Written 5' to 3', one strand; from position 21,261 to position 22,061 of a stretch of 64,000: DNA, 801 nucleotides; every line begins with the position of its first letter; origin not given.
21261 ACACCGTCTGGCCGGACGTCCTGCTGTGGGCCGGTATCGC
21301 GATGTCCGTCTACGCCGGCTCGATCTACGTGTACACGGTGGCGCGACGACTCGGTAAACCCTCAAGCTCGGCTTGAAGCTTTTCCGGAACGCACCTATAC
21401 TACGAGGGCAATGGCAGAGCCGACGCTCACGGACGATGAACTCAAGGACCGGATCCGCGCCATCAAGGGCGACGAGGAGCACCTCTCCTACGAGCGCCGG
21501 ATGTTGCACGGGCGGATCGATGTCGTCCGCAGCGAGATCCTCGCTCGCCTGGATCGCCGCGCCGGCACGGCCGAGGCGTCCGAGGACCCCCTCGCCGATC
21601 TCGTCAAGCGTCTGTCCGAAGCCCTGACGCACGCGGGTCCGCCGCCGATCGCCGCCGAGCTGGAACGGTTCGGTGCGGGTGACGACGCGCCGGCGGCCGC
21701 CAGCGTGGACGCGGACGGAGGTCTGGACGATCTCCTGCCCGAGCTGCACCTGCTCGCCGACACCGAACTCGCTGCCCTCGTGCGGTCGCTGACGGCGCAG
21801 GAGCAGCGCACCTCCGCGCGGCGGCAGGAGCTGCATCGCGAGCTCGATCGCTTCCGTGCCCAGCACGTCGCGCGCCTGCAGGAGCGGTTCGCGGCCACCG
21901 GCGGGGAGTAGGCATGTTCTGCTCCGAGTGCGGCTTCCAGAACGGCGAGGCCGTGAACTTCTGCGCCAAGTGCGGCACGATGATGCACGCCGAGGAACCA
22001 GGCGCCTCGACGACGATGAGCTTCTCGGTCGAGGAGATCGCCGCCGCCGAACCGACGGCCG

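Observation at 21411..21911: Protein with two exact E-x3-S-x2-R-x3-H-x3-D motifs: an RsiG-like, possibly c-di-GMP-armed anti-sigma factor beside a flagellar regulon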

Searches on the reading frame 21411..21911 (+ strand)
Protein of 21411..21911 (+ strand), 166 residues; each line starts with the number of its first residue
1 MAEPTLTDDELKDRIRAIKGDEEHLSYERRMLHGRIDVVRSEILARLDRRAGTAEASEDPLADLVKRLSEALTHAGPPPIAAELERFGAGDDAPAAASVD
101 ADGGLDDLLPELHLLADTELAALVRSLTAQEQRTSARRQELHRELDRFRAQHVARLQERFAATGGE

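Call 4: search_protein_families(library=pfam, proteins=[window:21411-21911:+], max_evalue=10)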
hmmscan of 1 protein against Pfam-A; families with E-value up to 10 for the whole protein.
window:21411-21911:+ (166 aa): 4 families
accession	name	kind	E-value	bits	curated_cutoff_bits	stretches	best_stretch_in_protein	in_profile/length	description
PF22802.1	RsiG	-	3.2e-17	62.4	27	2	6-71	10-64/65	RsiG-like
PF18844.6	baeRF_family2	-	0.44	11.1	26.9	1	119-162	98-145/149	Bacterial archaeo-eukaryotic release factor family 2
PF06657.18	Cep57_MT_bd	-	0.47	11.4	31.3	0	8-37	10-39/77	Centrosome microtubule-binding domain of Cep57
PF15318.11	Bclt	-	0.69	10.2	25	1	27-96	55-120/195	Putative Bcl-2 like protein of testis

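Call 5: search_protein_families(library=ncbifam, proteins=[window:21411-21911:+], max_evalue=10)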
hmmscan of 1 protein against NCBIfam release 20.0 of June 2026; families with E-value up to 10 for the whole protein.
window:21411-21911:+ (166 aa): 0 families

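Call 6: search_solved_structures(query=window:21411-21908:+, max_evalue=10, show_alignments=3)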
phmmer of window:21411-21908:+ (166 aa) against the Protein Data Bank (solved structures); distinct sequences matched with E-value up to 10: 6.
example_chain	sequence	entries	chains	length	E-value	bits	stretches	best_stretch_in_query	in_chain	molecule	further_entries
6pfj_T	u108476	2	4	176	7.5e-08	36.6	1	9-158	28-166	AmfC protein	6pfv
7lq2_B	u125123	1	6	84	6.4e-05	27.1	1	5-51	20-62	RR RsiG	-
7lq3_B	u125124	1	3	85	6.5e-05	27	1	5-51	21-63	RsiG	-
7lq4_D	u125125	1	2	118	8.9e-05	26.6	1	5-47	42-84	RsiG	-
6iak_A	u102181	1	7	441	0.071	17.2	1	75-130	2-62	Uncharacterized protein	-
6m3d_C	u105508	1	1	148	2.4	12.2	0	100-151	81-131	Segmentation polarity homeobox protein engrailed,Segmentation polarity homeobox protein en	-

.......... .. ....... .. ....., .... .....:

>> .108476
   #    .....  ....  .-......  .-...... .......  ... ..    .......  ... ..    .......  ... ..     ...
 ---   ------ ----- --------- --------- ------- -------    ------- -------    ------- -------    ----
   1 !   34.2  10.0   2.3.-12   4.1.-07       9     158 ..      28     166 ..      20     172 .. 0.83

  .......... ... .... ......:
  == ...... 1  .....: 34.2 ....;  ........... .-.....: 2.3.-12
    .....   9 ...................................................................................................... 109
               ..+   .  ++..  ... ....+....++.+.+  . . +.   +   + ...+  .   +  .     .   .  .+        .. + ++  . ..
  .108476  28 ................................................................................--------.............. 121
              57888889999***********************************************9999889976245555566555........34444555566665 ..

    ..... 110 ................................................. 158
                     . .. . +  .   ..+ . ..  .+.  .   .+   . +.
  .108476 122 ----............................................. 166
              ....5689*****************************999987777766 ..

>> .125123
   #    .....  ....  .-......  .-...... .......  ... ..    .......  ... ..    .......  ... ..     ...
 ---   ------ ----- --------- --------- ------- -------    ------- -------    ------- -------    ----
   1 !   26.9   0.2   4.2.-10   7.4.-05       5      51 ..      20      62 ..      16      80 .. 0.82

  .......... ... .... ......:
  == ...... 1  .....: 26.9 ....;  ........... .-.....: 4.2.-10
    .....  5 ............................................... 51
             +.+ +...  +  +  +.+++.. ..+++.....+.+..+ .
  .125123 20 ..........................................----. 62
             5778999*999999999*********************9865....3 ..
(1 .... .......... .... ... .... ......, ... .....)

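Call 18: find_homologous_proteins(query=window:21411-21908:+, max_evalue=0.001)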
Query window:21411-21908:+ (166 aa): 62 proteins with E <= 0.001 among 834 candidates.
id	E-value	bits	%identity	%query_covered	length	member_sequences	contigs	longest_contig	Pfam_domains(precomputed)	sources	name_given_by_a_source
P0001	2.4e-96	339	100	100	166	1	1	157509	PF22802.2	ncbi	-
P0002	2.2e-69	251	76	100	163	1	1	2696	PF22802.2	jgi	jgi:hypothetical protein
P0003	5.1e-59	217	70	100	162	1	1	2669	PF22802.2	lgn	-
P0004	3.4e-57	211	67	100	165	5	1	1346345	PF22802.2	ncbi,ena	-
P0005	6.1e-57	211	67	100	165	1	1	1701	PF22802.2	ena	-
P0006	8.4e-57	210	69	100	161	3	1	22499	PF22802.2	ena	-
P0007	9.3e-57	210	68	100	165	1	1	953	PF22802.2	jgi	jgi:hypothetical protein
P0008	9.7e-57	210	69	100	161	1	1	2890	PF22802.2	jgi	jgi:hypothetical protein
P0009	2.2e-56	209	66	100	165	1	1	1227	PF22802.2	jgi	jgi:anti-sigma-K factor RsiG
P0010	2.9e-56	208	65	100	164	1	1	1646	PF22802.2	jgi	-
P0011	3.1e-56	208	68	100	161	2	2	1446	PF22802.2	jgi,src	jgi:hypothetical protein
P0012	3.1e-56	208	66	100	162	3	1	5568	PF22802.2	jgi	jgi:hypothetical protein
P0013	4.0e-56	208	67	100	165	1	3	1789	PF22802.2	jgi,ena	jgi:hypothetical protein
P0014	4.8e-56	208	65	100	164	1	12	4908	PF22802.2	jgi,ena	jgi:hypothetical protein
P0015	5.5e-56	208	67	100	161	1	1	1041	PF22802.2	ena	-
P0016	1.7e-55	206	66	100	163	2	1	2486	PF22802.2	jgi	jgi:hypothetical protein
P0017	1.9e-55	206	65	100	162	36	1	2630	PF22802.2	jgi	jgi:hypothetical protein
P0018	3.5e-55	205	67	100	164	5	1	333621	PF22802.2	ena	-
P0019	7.5e-55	204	67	100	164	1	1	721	PF22802.2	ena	-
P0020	8.9e-55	204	67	100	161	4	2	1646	PF22802.2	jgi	jgi:hypothetical protein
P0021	1.0e-54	203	67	100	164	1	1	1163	PF22802.2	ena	-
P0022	2.1e-54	202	67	100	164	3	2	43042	PF22802.2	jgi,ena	jgi:hypothetical protein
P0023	3.4e-54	202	65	100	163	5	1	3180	PF22802.2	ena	-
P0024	3.9e-54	202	67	100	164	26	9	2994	PF22802.2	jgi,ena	jgi:anti-sigma-K factor RsiG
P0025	2.6e-53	199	66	97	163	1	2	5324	PF22802.2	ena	-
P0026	8.7e-52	194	63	100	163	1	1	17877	PF22802.2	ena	-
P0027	9.5e-49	184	66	94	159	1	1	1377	PF22802.2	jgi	jgi:hypothetical protein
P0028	1.1e-48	184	64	100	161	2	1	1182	PF22802.2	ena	-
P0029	3.5e-48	182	60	98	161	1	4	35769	PF22802.2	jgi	jgi:hypothetical protein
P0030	2.0e-47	180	67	90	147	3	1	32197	PF22802.2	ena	-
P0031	1.8e-46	177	52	98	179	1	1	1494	PF22802.2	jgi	-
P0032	5.5e-46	175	60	98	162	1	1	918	PF22802.2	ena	-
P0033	7.4e-46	175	60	98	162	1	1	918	PF22802.2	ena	-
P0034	3.1e-44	169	58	96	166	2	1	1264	PF22802.2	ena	-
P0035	9.2e-44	168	59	98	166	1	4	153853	PF22802.2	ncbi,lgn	-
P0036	1.2e-43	167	59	98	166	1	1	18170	PF22802.2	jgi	jgi:hypothetical protein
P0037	8.2e-43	165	58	98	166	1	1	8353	PF22802.2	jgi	jgi:hypothetical protein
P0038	6.8e-42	162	59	95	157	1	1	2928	PF22802.2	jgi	jgi:hypothetical protein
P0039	9.4e-42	161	58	99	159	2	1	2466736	PF22802.2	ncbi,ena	-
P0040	1.9e-41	160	58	95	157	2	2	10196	PF22802.2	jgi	jgi:hypothetical protein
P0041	2.3e-41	160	59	95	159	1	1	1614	PF22802.2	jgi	jgi:hypothetical protein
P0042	4.8e-39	153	57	95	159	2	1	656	PF22802.2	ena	-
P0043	3.4e-38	150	63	80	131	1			PF22802.2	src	-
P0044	3.3e-37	147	62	78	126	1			PF22802.2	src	-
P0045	3.6e-35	140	50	99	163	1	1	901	PF22802.2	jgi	jgi:hypothetical protein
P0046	1.2e-34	138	49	96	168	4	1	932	PF22802.2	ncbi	-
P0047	9.4e-34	135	49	98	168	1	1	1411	PF22802.2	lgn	-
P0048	7.0e-33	133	52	95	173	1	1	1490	PF22802.2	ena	-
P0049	7.4e-33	132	49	99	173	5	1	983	PF22802.2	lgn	-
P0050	5.1e-32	130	47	100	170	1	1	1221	PF22802.2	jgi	jgi:hypothetical protein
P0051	8.0e-32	129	50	98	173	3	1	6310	PF22802.2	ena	-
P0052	8.7e-32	129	51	99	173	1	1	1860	PF22802.2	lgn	-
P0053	4.5e-31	127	48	98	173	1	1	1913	PF22802.2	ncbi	-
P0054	5.5e-31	126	48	100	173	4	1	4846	PF22802.2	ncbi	-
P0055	1.5e-30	125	47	94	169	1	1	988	PF22802.2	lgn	-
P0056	2.6e-27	114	63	61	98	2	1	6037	PF22802.2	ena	-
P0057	1.3e-25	109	70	46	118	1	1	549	PF22802.2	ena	-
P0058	4.3e-24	104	61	61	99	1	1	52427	-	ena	-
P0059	1.4e-22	99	60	55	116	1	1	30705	PF22802.2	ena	-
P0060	1.2e-20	93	70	40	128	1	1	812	PF13431.13,PF13414.13,PF00515.35,PF13424.13,PF13432.13,PF13428.13,PF13181.13,PF22802.2,PF07719.24,PF13174.13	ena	-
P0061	2.5e-17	82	52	49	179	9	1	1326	PF22802.2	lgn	-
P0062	8.8e-12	64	43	42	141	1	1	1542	PF22802.2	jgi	jgi:hypothetical protein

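Call 23: find_encoding_contigs(protein=P0001, flank=10000, max_places=3)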
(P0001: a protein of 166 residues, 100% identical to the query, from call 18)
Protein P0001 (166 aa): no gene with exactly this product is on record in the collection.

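Call 24: list_cluster_members(proteins=[P0001, P0004, P0035, P0039, P0046])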
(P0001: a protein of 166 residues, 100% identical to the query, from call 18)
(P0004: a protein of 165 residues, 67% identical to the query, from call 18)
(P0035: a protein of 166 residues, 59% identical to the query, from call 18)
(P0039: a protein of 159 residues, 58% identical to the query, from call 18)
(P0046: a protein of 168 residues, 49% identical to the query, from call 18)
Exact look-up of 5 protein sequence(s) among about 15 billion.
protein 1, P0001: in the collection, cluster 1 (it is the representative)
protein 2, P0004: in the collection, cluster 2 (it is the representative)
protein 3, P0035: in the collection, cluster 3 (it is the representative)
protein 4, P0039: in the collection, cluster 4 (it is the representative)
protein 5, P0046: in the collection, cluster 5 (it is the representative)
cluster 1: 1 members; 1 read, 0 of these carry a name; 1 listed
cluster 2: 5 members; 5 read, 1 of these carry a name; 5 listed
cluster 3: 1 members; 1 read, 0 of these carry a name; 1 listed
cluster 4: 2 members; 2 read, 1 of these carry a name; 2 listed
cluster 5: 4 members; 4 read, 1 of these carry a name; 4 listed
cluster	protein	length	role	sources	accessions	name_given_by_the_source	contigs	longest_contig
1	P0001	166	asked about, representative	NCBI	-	-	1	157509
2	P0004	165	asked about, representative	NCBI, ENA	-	-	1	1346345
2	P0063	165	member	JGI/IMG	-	hypothetical protein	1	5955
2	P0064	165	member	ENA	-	-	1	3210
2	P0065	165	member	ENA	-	-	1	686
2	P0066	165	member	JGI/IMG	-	-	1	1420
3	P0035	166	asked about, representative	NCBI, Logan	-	-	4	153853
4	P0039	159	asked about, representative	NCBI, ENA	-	-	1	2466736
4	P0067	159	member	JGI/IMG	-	hypothetical protein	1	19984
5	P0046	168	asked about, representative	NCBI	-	-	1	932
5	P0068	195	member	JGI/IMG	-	hypothetical protein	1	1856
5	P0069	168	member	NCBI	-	-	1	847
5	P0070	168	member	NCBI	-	-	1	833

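Call 26: find_related_loci(query=A1, collection=genome_contigs, flank=10000)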
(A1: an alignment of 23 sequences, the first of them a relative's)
Query A1 (166 aa) in genome_contigs; peptide patterns used: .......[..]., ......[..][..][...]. (x = any residue, [..] = any of these).
119 stretches matched a pattern; 10 encode a relative of the query (tblastn E <= 1e-3); 10 distinct loci.
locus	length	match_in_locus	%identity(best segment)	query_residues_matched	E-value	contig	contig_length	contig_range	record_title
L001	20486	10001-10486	67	1-166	2e-65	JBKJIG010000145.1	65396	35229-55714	MAG: Gaiellales bacterium isolate ant_bin.151 S1Ck117_5497931_flag_0_multi_25.0000_len_65396, whole genome shotgun seque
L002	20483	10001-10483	67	1-166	5e-62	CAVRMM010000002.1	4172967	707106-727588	MAG: uncultured Actinomycetes bacterium isolate MFD01275.bin.2.67 genome assembly, contig: contig_1998, whole genome sho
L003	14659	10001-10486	68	1-166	8e-61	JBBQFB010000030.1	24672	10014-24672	MAG: Gaiellales bacterium isolate Co_metawrap_1056 Cmw_1056_k141_25261524_length_24672_cov_10.0000, whole genome shotgun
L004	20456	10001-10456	69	10-166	6e-60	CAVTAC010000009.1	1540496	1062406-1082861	MAG: uncultured Actinomycetes bacterium isolate MFD04651.bin.2.118 genome assembly, contig: contig_4588, whole genome sh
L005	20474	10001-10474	58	1-165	3e-49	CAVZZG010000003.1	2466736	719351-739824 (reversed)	MAG: uncultured Actinomycetes bacterium isolate MFD02134.bin.1.216 genome assembly, contig: contig_6518, whole genome sh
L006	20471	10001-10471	59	3-165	4e-47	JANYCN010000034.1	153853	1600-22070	MAG: Actinomycetes bacterium isolate 336R_metabinner_16 336R_k141_722287, whole genome shotgun sequence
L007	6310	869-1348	50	1-163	1e-38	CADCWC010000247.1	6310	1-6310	MAG: uncultured Thermoleophilia bacterium isolate AVDCRST_MAG79 genome assembly, contig: NODE3174, whole genome shotgun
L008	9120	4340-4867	52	6-159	2e-16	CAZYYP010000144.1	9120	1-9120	MAG TPA_asm: uncultured Gaiellales bacterium isolate binchicken_co54_467 genome assembly, contig: NODE_13849_length_9120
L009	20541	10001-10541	50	6-163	4e-15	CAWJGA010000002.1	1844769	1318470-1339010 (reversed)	MAG: uncultured Actinomycetes bacterium isolate MFD01213.bin.3.342 genome assembly, contig: contig_1410, whole genome sh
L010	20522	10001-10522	49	6-163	1e-14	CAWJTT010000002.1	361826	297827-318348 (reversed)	MAG: uncultured Actinomycetes bacterium isolate MFD09126.bin.2.24 genome assembly, contig: contig_1225, whole genome sho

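Call 48: search_protein_representatives(alignment_id=A1)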
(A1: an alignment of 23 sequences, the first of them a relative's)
Query: 23 sequences, 160 profile positions. Proteins with E-value up to 0.001 (for the whole library): 1115; up to 1e-10: 181; up to 1e-30: 6. The best 150 are listed.
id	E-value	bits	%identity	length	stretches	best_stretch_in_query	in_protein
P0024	1.6e-70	252.6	-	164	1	1-160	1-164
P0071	1.6e-54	200.6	-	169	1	3-159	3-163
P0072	5.1e-49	182.7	-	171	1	3-155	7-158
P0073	1.4e-40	155.3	-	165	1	5-159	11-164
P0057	2.5e-31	125.2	-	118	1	1-77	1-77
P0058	2.5e-31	125.2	-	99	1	65-160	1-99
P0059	1.1e-30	123.2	-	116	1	1-97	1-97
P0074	5.0e-29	117.7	-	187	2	4-129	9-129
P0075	1.1e-26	110.2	-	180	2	4-87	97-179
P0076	1.3e-23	100.2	-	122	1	39-159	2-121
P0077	1.9e-23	99.6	-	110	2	4-75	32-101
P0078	1.5e-22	96.7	-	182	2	4-87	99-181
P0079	2.0e-22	96.3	-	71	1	1-60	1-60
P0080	2.0e-22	96.3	-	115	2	4-73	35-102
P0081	1.9e-21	93.1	-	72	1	1-56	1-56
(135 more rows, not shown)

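Call 50: predict_structure(alignment_id=A1)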
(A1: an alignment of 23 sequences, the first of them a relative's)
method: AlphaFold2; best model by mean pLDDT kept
length: 166 residues; sequences in the alignment: 23
mean_pLDDT: 84.0   pTM: 0.73
mean pLDDT of the five models: 84.0, 78.2, 77.2, 75.7, 74.0
residues with pLDDT >= 90: 86; 70-90: 51; 50-70: 28; < 50: 1
segments of 3 or more residues with pLDDT < 50: none
pLDDT, mean of each block of 10 residues (from residue 1): 79 97 95 92 89 72 79 73 75 60 68 91 90 95 97 95 79
secondary structure, 60 per line:
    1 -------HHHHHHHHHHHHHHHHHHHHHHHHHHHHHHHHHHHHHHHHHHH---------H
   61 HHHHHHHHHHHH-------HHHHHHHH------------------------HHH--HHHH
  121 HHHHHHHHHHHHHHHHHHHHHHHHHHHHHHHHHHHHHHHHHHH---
elements in order: H8-50 H60-72 H80-87 H117-163

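Call 54: fold_search(model_id=the predicted structure, library=pdb)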
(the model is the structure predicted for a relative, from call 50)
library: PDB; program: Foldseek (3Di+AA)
matches with E <= 10: 207; with E <= 0.001: 0
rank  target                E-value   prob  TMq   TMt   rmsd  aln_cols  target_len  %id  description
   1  6pfv_T                2.6e-02  1.00  0.54  0.55   8.8       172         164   30  Structure of S. venezuelae RisG-WhiG-c-di-GMP complex: orthorhombic crystal form (released 2019-11-13)
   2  6pfv_B                2.6e-02  1.00  0.50  0.52  10.6       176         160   31  Structure of S. venezuelae RisG-WhiG-c-di-GMP complex: orthorhombic crystal form (released 2019-11-13)
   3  6pfj_T                1.4e-01  0.97  0.48  0.53  10.5       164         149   32  Structure of S. venezuelae RsiG-WhiG-(ci-di-GMP) complex, P64 crystal form (released 2019-11-13)
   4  3mtt                  7.6e-01  0.16  0.26  0.26  20.6       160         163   15  Crystal structure of iSH2 domain of human p85beta, Northeast Structural Genomics Consortium Target HR5531C (released 2010-05-19)
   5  3oe7_Y                1.2e+00  0.13  0.29  0.27  15.7       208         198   16  Structure of four mutant forms of yeast f1 ATPase: gamma-I270T (released 2010-09-15)
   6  2hld_Y                1.3e+00  0.11  0.28  0.25  15.6       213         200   16  Crystal structure of yeast mitochondrial F1-ATPase (released 2006-11-28)
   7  8dcx_B                1.4e+00  0.69  0.52  0.37  14.9       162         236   12  PI 3-kinase alpha with nanobody 3-159 (released 2022-09-21)
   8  9gcf_B                1.5e+00  0.66  0.50  0.50  14.4       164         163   12  HUMAN PI3KDELTA IN COMPLEX WITH ISOCUMARIN INHIBITOR CHF-6523 (released 2024-12-18)
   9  5vlr_B                1.5e+00  0.44  0.41  0.40  15.9       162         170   13  CRYSTAL STRUCTURE OF PI3K DELTA IN COMPLEX WITH A TRIFLUORO-ETHYL-PYRAZOL-PYROLOTRIAZINE INHIBITOR (released 2017-06-07)
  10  4tsf_G                1.5e+00  0.14  0.32  0.28  14.9       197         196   14  The Pathway of Binding of the Intrinsically Disordered Mitochondrial Inhibitor Protein to F1-ATPase (released 2014-08-06)
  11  6foc_G                1.5e+00  0.11  0.28  0.26  16.1       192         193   14  F1-ATPase from Mycobacterium smegmatis (released 2019-01-23)
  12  8s3r_B                1.8e+00  0.69  0.50  0.51  14.1       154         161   12  HUMAN PI3KDELTA IN COMPLEX WITH PYRIDAZINONE INHIBITOR 7 (released 2024-07-03)
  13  6pyu_B                1.8e+00  0.20  0.31  0.32  13.7       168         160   10  Human PI3Kdelta in complex with Compound 4-2 ((3S)-1'-(cyclopropanecarbonyl)-5-(quinoxalin-6-yl)spiro[indole-3,2'-pyrr (released 2019-08-28)
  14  5y06                  1.8e+00  0.12  0.27  0.20  26.4       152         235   18  Structural characterization of msmeg_4306 from Mycobacterium smegmatis (released 2018-05-02)
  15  8tu6_B                1.9e+00  0.66  0.49  0.33  13.9       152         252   11  CryoEM structure of PI3Kalpha (released 2023-11-15)
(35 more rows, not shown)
